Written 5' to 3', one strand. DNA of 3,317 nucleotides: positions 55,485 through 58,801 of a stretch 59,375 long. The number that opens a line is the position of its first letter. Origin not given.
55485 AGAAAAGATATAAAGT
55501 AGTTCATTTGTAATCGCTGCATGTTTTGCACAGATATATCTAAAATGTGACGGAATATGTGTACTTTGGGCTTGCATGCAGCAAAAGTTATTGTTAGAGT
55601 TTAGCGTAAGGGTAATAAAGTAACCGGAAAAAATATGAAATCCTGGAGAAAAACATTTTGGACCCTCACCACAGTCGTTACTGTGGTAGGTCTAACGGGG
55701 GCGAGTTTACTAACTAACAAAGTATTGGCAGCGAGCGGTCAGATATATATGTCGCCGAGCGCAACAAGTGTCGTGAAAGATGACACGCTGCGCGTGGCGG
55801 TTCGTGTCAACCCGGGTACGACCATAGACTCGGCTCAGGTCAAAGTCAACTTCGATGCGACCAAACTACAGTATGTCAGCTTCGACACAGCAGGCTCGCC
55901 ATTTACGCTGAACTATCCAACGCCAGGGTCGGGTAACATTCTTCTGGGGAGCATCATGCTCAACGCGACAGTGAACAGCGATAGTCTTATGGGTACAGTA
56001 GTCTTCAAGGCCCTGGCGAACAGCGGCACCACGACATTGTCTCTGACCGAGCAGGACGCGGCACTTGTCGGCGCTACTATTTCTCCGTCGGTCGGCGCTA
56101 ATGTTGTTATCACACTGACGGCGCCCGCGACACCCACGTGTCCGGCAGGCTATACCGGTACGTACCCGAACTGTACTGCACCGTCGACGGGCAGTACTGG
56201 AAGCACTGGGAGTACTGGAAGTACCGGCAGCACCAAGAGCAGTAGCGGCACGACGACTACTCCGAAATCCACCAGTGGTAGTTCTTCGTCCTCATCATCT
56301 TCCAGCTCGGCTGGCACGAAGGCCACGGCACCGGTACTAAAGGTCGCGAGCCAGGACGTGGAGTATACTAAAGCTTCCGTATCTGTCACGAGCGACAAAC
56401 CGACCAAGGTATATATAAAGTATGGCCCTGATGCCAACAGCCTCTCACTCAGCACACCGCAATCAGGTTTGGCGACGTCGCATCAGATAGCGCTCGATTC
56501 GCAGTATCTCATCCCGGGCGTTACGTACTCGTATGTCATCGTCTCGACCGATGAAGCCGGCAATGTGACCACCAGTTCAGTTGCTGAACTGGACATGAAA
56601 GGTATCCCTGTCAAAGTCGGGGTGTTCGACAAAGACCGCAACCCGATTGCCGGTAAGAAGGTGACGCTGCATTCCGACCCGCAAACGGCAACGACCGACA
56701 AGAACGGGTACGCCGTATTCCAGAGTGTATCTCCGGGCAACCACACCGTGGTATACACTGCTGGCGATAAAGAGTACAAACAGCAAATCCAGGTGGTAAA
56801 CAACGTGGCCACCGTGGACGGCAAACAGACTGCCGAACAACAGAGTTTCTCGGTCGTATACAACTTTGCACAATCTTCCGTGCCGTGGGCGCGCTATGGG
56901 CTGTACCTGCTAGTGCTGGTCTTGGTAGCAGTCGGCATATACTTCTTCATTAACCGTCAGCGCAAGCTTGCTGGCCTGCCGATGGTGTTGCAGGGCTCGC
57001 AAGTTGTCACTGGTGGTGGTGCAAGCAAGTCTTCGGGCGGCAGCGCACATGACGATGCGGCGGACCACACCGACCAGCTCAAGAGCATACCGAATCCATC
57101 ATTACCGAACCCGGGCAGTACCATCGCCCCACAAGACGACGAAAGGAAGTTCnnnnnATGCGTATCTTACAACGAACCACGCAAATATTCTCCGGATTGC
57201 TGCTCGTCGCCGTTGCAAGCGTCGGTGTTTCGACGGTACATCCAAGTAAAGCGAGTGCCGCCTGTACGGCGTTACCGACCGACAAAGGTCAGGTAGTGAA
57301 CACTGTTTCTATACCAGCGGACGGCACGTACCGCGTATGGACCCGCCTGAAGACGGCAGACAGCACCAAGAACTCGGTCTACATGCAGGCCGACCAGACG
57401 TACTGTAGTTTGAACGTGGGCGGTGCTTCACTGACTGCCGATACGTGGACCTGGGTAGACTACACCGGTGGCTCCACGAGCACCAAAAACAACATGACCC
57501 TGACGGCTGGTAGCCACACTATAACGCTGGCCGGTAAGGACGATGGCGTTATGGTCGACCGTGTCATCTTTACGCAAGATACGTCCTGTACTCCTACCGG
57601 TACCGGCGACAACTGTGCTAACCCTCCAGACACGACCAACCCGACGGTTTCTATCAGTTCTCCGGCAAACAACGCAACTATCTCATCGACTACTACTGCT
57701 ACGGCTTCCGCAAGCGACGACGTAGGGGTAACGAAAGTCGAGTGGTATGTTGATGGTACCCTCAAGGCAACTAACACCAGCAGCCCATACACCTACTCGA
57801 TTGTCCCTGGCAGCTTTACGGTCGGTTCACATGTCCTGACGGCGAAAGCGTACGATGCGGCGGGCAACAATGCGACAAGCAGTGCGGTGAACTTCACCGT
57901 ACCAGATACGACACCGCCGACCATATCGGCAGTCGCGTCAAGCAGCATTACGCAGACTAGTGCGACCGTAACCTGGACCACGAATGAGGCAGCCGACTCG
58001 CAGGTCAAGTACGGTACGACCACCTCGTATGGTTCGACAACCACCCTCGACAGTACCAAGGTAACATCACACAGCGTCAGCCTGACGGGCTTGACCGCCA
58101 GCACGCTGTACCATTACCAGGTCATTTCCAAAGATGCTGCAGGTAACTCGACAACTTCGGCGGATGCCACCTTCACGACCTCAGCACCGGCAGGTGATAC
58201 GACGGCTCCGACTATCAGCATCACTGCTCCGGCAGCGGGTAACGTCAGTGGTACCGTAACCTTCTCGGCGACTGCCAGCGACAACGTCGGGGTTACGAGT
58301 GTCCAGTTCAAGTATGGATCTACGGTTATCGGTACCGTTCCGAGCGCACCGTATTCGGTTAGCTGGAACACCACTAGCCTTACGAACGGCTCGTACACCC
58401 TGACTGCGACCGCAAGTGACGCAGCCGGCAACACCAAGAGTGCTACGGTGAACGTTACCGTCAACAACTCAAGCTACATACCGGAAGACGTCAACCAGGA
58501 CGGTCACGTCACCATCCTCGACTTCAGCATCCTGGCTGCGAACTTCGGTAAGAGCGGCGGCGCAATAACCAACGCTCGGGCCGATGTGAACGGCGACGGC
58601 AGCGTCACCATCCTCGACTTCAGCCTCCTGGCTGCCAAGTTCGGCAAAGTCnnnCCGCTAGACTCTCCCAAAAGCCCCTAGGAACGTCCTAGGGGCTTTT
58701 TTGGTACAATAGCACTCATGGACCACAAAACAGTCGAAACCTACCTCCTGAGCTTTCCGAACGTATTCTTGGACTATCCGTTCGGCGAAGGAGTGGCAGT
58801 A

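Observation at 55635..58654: Adjacent cohesin-bearing membrane anchor and dockerin-bearing multidomain protein: a minimal cohesin-dockerin surface display pair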

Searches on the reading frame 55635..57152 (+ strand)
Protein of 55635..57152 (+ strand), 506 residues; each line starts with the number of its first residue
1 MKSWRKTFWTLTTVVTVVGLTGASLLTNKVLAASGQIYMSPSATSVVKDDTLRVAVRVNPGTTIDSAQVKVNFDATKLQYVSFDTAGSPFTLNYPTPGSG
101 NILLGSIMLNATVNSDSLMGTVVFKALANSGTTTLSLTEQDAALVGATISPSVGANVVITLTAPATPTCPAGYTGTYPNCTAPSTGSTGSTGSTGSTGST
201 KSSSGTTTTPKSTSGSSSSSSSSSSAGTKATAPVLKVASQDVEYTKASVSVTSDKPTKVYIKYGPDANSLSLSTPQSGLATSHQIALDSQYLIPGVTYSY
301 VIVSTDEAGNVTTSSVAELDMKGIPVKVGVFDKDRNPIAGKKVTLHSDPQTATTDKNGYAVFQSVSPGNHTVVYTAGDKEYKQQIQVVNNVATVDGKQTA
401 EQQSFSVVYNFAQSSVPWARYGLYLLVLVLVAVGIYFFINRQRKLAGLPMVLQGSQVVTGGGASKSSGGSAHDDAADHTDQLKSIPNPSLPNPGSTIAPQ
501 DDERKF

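Call 3: search_protein_families(library=pfam, proteins=[window:55635-57152:+], max_evalue=1)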
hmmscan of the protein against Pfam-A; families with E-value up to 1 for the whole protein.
window:55635-57152:+ (506 aa): 12 families
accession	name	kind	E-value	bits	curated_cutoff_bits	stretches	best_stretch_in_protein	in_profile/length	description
PF00963.24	Cohesin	-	7.2e-07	29.9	24.1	1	47-144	11-119/139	Cohesin domain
PF13620.12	CarboxypepD_reg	-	1.5e-06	28.9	32.3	1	329-389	5-71/82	Carboxypeptidase regulatory-like domain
PF17210.9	SdrD_B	-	0.00025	21.7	29.7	1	329-400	15-89/112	SdrD B-like domain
PF17802.7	SpaA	-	0.0013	19.3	23.1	1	332-386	9-70/91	Prealbumin-like fold domain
PF13715.12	CarbopepD_reg_2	-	0.002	18.6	32.2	1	330-390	5-67/88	CarboxypepD_reg-like domain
PF24025.1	Ig_DR_A0283-like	-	0.0039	17.9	27.1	1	322-379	5-67/102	DR_A0283-like, Ig-like domain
PF09430.16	EMC7_beta-sandw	-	0.022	15.4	26.6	1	334-409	3-76/122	ER membrane protein complex subunit 7, beta-sandwich domain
PF20872.2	MalF_N_TM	-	0.046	13.9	24.3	1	425-441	31-47/48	MalF, N-terminal region, transmembrane helices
PF19100.5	DUF5787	-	0.16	12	25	1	301-385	138-219/278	Family of unknown function (DUF5787)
PF06342.18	DUF1057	-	0.22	11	21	0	54-139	39-123/297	Alpha/beta hydrolase of unknown function (DUF1057)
PF20381.4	Rv1476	-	0.29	11.3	26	1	399-444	105-150/156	Membrane protein Rv1476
PF10794.15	DUF2606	-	0.53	10.5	25.4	0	320-390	42-124/134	Protein of unknown function (DUF2606)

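Call 4: search_protein_families(library=ncbifam, proteins=[window:55635-57152:+], max_evalue=1)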
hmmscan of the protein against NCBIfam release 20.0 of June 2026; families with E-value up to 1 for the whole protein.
window:55635-57152:+ (506 aa): 1 family
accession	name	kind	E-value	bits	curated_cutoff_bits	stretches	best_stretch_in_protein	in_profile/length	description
NF041321.1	Alpha-amyl_MalA_Halo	equivalog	0.4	9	875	0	148-251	51-154/666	alpha-amylase MalA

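Call 11: find_related_loci(query=window:55635-57152:+, collection=genome_contigs, flank=6000)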
Query window:55635-57152:+ (506 aa) in genome_contigs; peptide patterns used: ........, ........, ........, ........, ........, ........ (x = any residue, [..] = any of these).
134 stretches matched a pattern; 1 encode a relative of the query (tblastn E <= 1e-3); 1 distinct loci.
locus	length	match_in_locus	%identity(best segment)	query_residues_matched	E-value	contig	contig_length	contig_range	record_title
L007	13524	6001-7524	95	1-506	0e+0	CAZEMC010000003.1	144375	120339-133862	MAG TPA_asm: uncultured Candidatus Saccharibacteria bacterium isolate SRP342105_co1_113 genome assembly, contig: NODE_12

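Call 24: search_solved_structures(query=window:55635-57152:+, max_evalue=0.1, show_alignments=2)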
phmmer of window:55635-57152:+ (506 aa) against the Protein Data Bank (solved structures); distinct sequences matched with E-value up to 0.1: 1.
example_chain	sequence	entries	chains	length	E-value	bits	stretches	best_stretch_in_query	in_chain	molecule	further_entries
4bpx_B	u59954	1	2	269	0.014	17.7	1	176-202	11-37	DNA POLYMERASE ALPHA CATALYTIC SUBUNIT, DNA PRIMASE LARGE SUBUNIT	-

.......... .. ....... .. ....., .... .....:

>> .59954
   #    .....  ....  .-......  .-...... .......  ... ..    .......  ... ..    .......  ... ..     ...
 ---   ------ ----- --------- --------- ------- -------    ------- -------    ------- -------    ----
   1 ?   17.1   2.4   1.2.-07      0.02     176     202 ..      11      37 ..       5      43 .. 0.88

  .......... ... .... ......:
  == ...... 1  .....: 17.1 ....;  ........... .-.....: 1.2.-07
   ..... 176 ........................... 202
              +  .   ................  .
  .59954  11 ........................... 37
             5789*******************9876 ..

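Call 49: find_homologous_proteins(query=window:55635-57152:+, max_evalue=0.001)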
Query window:55635-57152:+ (506 aa): 22 proteins with E <= 0.001 among 8000 candidates.
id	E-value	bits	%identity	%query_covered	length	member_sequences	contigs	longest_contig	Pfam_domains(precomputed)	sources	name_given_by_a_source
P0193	1.4e-155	537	53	100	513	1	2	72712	PF24025.2,PF13620.13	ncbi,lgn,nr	ncbi:hypothetical protein EYC59_03655 [Candidatus Saccharibacteria bacterium]|nr:MAG: hypothetical p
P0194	9.0e-117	409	46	100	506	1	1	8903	PF00963.25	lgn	-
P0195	3.0e-103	364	43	94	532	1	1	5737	PF00963.25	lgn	-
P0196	3.6e-103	364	41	99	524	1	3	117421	-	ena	-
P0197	8.9e-99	350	43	96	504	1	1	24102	-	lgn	-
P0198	2.0e-97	345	42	98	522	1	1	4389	PF00963.25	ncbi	-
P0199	6.4e-97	344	42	93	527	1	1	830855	-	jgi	jgi:hypothetical protein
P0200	1.2e-96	343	41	99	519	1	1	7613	PF00963.25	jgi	-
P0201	8.9e-94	333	40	94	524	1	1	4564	PF00963.25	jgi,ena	-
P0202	4.2e-93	331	39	100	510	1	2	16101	PF13620.13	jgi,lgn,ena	-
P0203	5.9e-93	330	39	99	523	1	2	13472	PF17802.8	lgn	-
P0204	4.4e-91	324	39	96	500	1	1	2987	PF13620.13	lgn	-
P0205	4.7e-90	321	39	96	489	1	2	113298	PF13620.13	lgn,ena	-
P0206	1.0e-88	317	41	94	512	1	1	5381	-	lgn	-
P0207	4.8e-88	314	39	99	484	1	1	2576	PF13620.13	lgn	-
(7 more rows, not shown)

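Call 85: search_protein_representatives(protein=window:55635-57152:+)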
Query: 506 residues. Proteins with E-value up to 0.001 (for the whole library): 1412; up to 1e-10: 513; up to 1e-30: 156. The best 150 are listed.
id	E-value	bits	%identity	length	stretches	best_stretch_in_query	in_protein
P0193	4.5e-156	536.9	56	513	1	1-505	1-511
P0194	2.9e-117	409.0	49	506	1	1-503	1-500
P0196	1.2e-103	364.1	43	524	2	164-502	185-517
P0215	2.0e-99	350.1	42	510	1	1-499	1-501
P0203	1.9e-93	330.4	44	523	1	1-502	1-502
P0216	1.4e-89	317.7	43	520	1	1-503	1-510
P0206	3.2e-89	316.5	42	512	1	20-501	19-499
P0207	1.5e-88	314.3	46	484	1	15-504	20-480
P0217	5.2e-87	309.2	44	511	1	18-500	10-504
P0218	1.2e-85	304.7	42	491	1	5-506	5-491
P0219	2.1e-83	297.3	41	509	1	22-502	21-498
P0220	4.4e-81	289.7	38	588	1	8-501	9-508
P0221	5.9e-80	286.0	41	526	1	2-455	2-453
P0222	5.3e-79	282.8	39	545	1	16-479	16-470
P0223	1.2e-78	281.7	39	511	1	15-501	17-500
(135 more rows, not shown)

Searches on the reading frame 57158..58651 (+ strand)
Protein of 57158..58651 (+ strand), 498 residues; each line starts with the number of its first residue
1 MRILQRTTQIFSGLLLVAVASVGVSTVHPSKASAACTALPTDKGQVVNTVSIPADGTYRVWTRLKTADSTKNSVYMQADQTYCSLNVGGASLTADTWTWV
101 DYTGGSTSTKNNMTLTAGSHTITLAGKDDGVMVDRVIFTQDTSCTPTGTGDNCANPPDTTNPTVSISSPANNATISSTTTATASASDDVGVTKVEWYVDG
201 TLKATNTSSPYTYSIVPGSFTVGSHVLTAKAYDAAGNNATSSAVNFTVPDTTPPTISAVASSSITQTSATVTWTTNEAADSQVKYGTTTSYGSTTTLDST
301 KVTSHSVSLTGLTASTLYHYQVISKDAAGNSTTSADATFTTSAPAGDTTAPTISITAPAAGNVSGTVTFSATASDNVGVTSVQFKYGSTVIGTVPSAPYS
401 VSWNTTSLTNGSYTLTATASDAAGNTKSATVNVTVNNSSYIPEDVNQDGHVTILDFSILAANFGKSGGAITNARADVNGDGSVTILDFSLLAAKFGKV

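Call 3: search_protein_families(library=pfam, proteins=[window:57158-58651:+], max_evalue=1)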
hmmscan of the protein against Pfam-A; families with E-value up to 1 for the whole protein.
window:57158-58651:+ (498 aa): 27 families (the best 25 are shown)
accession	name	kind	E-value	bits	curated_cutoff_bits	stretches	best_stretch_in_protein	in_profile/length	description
PF17957.7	Big_7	-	1.2e-34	119.2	24.1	2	351-417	1-70/70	Bacterial Ig domain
PF00404.24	Dockerin_1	-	8.7e-13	48.7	22.9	1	443-494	2-55/57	Dockerin type I domain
PF19077.6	Big_13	-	4.6e-10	40.3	27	2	366-435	30-100/102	Bacterial Ig-like domain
PF16656.11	Pur_ac_phosph_N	-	1.4e-09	38.9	30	1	259-341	6-93/93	Purple acid Phosphatase, N-terminal domain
PF06832.18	BiPBP_C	-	4e-06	27.1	26.8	1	159-244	7-88/90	Penicillin-Binding Protein C-terminus Family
PF00041.27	fn3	-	7.4e-06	26.5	25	1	258-339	5-83/84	Fibronectin type III domain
PF02494.22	HYR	-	2.3e-05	25.1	21.7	2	190-243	21-76/81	HYR domain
PF13750.12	Big_3_3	-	0.00056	20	27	2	410-433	121-144/157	Bacterial Ig-like domain (group 3)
PF15418.12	DUF4625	-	0.00098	19.9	27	0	408-435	103-130/131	Domain of unknown function (DUF4625)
PF20164.4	GspA_SrpA_N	-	0.0076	17.1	27.4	1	368-438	45-114/117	GspA/SrpA SigLec-like domain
PF25059.1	FN3_DSCAM-DSCAML_C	-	0.009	16.8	39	1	296-351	36-89/89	DSCAM/DSCAML C-terminal Fn3-like domain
PF16893.11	fn3_2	-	0.012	16.2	27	1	254-331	3-80/89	Fibronectin type III domain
PF22352.2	K319L-like_PKD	-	0.021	15.3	27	1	394-435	43-84/84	K319L-like, PKD domain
PF13779.11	DUF4175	-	0.023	13.2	27.3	1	349-386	284-321/825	Domain of unknown function (DUF4175)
PF07495.19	Y_Y_Y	-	0.028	14.7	26.6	0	406-435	33-64/65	Y_Y_Y domain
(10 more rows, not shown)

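Call 4: search_protein_families(library=ncbifam, proteins=[window:57158-58651:+], max_evalue=1)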
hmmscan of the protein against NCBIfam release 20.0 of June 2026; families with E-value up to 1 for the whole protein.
window:57158-58651:+ (498 aa): 7 families
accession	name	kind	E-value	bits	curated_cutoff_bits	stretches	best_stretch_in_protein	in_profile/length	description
NF041611.1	exoglucan_CbhB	equivalog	4.4e-11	41.6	1950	2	151-343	695-888/997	exoglucanase CbhB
NF047446.1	barrel_OmpL47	domain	1.1e-06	28.9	40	2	176-248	3-68/68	OmpL47-type beta-barrel domain-containing protein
NF033510.3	Ca_tandemer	repeat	0.0029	18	50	1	338-426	5-95/96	Ca2+-stabilized repeat-containing adhesin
NF041540.1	dockerin_GC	domain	0.013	15.9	29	1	444-495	11-63/67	GC-type dockerin domain-anchored protein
NF012211.1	tand_rpt_95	domain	0.02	14.8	90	1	401-443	50-92/98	tandem-95 repeat protein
NF033932.1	LapB_rpt_80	domain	0.1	12.8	45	1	411-437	1-26/83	LapB repeat-containing protein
NF045522.1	MXAN_2561_fam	equivalog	0.85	9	150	1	349-430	170-253/304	MXAN_2561 family MXYO-CTERM-anchored protein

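Call 23: search_solved_structures(query=window:57158-58651:+, max_evalue=0.01, show_alignments=2)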
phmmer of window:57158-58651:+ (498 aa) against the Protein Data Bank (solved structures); distinct sequences matched with E-value up to 0.01: 7.
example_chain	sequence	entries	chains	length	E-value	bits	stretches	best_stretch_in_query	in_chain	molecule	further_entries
9kvu_A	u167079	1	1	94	1.6e-09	40.5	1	161-248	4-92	bacterial immunoglobulin domain B1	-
3pdd_A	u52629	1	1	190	3.2e-07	32.9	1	161-242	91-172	Glycoside hydrolase, family 9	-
2y3n_B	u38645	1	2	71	2.3e-05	26.8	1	443-497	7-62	CELLULOSOMAL FAMILY-48 PROCESSIVE GLYCOSIDE HYDROLASE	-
1x5g_A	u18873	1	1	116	0.00053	22.3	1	254-347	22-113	Neogenin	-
4plo_B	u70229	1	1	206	0.0053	19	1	221-342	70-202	Netrin receptor DCC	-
6nz0_Z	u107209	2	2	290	0.0085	18.4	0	311-446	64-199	Dyslexia-associated protein KIAA0319-like protein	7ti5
3pe9_A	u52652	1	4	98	0.0094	18.2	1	180-243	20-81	Fibronectin(III)-like module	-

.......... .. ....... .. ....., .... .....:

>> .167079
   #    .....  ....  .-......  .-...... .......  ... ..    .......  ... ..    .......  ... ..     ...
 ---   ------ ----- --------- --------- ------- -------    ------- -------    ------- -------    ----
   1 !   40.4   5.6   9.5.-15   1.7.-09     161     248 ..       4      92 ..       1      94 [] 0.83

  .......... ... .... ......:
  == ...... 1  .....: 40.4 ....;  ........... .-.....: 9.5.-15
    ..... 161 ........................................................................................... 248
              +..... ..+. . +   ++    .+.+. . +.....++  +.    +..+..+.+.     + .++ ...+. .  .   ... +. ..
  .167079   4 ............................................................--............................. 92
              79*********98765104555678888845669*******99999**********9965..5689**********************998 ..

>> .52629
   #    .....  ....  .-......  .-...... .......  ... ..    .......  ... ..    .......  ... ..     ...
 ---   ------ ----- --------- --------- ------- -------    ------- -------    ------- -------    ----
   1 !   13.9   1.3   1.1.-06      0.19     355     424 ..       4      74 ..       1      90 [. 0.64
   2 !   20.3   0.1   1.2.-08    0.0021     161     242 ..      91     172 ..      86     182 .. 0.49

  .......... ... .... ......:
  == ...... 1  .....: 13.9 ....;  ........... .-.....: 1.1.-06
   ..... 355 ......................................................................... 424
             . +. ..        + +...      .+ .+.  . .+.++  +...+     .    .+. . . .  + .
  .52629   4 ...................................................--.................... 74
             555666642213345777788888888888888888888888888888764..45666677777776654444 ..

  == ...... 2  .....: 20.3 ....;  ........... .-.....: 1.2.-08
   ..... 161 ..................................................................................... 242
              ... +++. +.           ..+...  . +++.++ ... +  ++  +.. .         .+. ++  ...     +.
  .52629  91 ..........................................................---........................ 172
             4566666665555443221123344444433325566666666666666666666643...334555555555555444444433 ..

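Call 25: find_homologous_proteins(query=window:57158-58651:+, region=25-160, max_evalue=0.001)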
Query window:57158-58651:+, residues 25-160 (136 aa): 79 proteins with E <= 0.001 among 608 candidates.
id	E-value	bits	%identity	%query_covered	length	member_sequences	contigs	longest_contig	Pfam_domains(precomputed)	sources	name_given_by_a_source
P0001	6.3e-82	290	100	100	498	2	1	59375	PF00404.25,PF02494.23,PF17957.8,PF06832.19,PF00041.28,PF19077.7,PF16656.12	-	-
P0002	5.9e-62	226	78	100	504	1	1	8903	PF17957.8,PF06832.19,PF19077.7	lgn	-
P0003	5.6e-58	213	75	100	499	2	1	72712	PF00404.25,PF17957.8,PF13750.13,PF00041.28,PF19077.7,PF16656.12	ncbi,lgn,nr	ncbi:hypothetical protein EYC59_03660 [Candidatus Saccharibacteria bacterium]|nr:MAG: hypothetical p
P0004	4.6e-56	207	70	100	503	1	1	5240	PF00404.25,PF17957.8,PF06832.19,PF19077.7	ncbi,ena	-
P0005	1.1e-55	205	70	99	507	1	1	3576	PF00404.25,PF17957.8,PF16656.12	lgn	-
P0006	1.2e-54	202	71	98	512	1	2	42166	PF00404.25,PF17957.8,PF19077.7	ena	-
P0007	1.5e-52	195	71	100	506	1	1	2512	PF00404.25,PF17957.8,PF13750.13,PF06832.19,PF19077.7,PF16967.12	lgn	-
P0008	4.2e-52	194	70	99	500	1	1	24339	PF00404.25,PF17957.8,PF13750.13,PF19077.7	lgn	-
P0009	2.3e-49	185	62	94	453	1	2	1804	PF17957.8,PF19077.7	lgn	-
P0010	8.2e-49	183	64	96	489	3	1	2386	PF00404.25,PF17957.8,PF19077.7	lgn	-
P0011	1.4e-48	182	65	98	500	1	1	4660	PF00404.25,PF05593.20,PF17957.8,PF13750.13,PF20622.5,PF19077.7,PF16967.12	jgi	jgi:hypothetical protein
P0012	5.2e-46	174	61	99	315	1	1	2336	PF00404.25,PF17957.8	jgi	jgi:hypothetical protein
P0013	1.2e-45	173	58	98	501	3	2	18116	PF17957.8,PF13750.13,PF19077.7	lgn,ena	-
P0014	2.2e-45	172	66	93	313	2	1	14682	PF00404.25,PF17957.8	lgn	-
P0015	2.5e-45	172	58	94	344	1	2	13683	PF17957.8,PF19077.7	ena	-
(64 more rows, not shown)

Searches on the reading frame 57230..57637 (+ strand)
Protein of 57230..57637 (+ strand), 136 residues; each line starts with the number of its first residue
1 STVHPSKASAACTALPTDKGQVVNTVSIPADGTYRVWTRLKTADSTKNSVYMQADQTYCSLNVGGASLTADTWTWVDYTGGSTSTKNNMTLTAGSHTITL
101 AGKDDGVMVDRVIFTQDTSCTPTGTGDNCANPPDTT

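Call 34: predict_structure(alignment_id=A1)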
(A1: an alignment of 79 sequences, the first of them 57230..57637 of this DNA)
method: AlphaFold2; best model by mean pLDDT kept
length: 136 residues; sequences in the alignment: 79
mean_pLDDT: 90.4   pTM: 0.81
mean pLDDT of the five models: 90.4, 90.4, 90.0, 89.6, 89.0
residues with pLDDT >= 90: 110; 70-90: 11; 50-70: 14; < 50: 1
segments of 3 or more residues with pLDDT < 50: none
pLDDT, mean of each block of 10 residues (from residue 1): 65 94 95 96 95 96 95 96 96 97 96 93 81 56
secondary structure, 60 per line:
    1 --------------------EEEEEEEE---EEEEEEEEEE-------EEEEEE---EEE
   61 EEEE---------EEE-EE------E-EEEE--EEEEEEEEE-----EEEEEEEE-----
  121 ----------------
elements in order: E21-28 E32-41 E49-54 E58-64 E74-76 E88-91 E94-102 E108-115

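Call 38: fold_search(model_id=the predicted structure, library=pdb)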
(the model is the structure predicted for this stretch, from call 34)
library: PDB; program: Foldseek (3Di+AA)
matches with E <= 10: 1221; with E <= 0.001: 2
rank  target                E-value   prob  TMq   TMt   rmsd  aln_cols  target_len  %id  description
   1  3wnn_B                9.6e-04  1.00  0.51  0.11   3.1        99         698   19  D308A mutant of Bacillus circulans T-3040 cycloisomaltooligosaccharide glucanotransferase complexed with isomaltooctao (released 2014-02-05)
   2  5x7g                  9.6e-04  1.00  0.49  0.11   3.3       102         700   19  Crystal Structure of Paenibacillus sp. 598K cycloisomaltooligosaccharide glucanotransferase (released 2017-04-26)
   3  2cdp_B                1.2e-03  1.00  0.50  0.53   3.5       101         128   15  Structure of a CBM6 in complex with neoagarohexaose (released 2006-02-08)
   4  3wnn_A                1.4e-03  1.00  0.50  0.11   3.1       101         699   20  D308A mutant of Bacillus circulans T-3040 cycloisomaltooligosaccharide glucanotransferase complexed with isomaltooctao (released 2014-02-05)
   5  3wnp_A                1.6e-03  1.00  0.51  0.11   3.2        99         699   19  D308A, F268V, D469Y, A513V, and Y515S quintuple mutant of Bacillus circulans T-3040 cycloisomaltooligosaccharide gluca (released 2014-02-05)
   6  2cdp_C                1.7e-03  1.00  0.51  0.55   3.1       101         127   16  Structure of a CBM6 in complex with neoagarohexaose (released 2006-02-08)
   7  2cdo_C                2.3e-03  1.00  0.49  0.49   3.8       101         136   16  structure of agarase carbohydrate binding module in complex with neoagarohexaose (released 2006-02-16)
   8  2cdo_B                2.6e-03  1.00  0.51  0.51   3.2       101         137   16  structure of agarase carbohydrate binding module in complex with neoagarohexaose (released 2006-02-16)
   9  1uxz_A                2.6e-03  1.00  0.39  0.41   4.7        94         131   19  Carbohydrate binding module (CBM6cm-2) from Cellvibrio mixtus lichenase 5A (released 2004-03-11)
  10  1uy0_A                3.1e-03  1.00  0.42  0.44   4.6       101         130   18  Carbohydrate binding module (CBM6cm-2) from Cellvibrio mixtus lichenase 5A in complex with glc-1,3-glc-1,4-glc-1,3-glc (released 2004-03-11)
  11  2vzr_A                3.4e-03  1.00  0.48  0.51   3.3        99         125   24  C-terminal CBM35 from Amycolatopsis orientalis exo-chitosanase CsxA in complex with glucuronic acid (released 2009-01-13)
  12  3wno_A                3.8e-03  1.00  0.48  0.11   3.0       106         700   18  D308A mutant of Bacillus circulans T-3040 cycloisomaltooligosaccharide glucanotransferase complexed with cycloisomalto (released 2014-02-05)
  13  3wnl_A                4.0e-03  1.00  0.50  0.11   3.3       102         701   19  D308A mutant of Bacillus circulans T-3040 cycloisomaltooligosaccharide glucanotransferase complexed with isomaltohexao (released 2014-02-05)
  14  2w3j                  4.7e-03  1.00  0.49  0.49   3.6       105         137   13  Structure of a family 35 carbohydrate binding module from an environmental isolate (released 2009-01-20)
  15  3wnk                  5.0e-03  1.00  0.50  0.11   3.2       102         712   19  Crystal Structure of Bacillus circulans T-3040 cycloisomaltooligosaccharide glucanotransferase (released 2014-02-05)
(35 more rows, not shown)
